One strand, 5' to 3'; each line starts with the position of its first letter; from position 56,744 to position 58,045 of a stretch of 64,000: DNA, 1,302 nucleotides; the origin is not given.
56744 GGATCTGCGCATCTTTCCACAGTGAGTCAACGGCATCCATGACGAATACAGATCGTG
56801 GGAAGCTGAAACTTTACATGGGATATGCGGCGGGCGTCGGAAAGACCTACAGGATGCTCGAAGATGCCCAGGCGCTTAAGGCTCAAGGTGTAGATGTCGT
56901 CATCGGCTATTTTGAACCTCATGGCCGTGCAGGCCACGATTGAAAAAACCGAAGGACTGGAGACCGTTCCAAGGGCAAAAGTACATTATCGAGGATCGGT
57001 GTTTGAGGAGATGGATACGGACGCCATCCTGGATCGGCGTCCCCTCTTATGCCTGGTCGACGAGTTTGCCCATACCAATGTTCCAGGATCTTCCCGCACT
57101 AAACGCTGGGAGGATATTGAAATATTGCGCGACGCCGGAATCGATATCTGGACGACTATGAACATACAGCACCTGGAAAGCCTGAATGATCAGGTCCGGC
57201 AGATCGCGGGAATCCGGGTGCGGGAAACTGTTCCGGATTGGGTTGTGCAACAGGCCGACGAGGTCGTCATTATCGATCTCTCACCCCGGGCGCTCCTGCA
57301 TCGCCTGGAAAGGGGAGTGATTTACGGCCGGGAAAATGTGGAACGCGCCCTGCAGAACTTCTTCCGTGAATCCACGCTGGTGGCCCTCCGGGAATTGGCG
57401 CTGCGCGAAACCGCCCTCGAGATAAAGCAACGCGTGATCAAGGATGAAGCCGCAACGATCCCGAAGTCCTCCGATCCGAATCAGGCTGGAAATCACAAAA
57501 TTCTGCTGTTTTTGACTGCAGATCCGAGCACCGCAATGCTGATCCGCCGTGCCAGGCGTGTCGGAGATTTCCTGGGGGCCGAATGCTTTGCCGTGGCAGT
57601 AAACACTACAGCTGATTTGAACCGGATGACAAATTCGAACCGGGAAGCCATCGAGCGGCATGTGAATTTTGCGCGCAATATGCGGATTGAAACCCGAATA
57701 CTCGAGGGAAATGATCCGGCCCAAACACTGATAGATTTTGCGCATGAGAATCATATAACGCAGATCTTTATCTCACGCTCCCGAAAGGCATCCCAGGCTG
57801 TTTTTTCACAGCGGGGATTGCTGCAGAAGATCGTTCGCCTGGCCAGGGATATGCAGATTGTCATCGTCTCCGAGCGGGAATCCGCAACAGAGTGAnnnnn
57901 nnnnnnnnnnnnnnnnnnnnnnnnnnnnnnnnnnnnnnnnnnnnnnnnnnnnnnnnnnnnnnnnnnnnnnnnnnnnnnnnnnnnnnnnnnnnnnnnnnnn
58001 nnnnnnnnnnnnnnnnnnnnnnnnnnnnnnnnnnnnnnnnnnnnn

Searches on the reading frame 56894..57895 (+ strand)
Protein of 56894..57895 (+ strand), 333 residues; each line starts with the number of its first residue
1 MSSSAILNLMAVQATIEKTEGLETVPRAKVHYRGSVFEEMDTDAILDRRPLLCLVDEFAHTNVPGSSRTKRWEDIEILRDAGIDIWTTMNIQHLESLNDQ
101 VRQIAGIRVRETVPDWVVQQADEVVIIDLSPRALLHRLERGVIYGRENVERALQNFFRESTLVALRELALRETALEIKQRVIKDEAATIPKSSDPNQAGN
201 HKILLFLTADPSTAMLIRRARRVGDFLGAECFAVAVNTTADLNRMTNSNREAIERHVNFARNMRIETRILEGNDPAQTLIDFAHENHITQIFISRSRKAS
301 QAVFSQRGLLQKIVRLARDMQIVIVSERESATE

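Call 23: search_protein_families(library=pfam, proteins=[window:56894-57895:+], max_evalue=0.001)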
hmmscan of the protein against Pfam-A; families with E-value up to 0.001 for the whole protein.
window:56894-57895:+ (333 aa): 1 family
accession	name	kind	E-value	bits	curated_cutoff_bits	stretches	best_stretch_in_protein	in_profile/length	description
PF02702.23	KdpD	-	1.3e-66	224.5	26.1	1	10-176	43-209/210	Osmosensitive K+ channel His kinase sensor domain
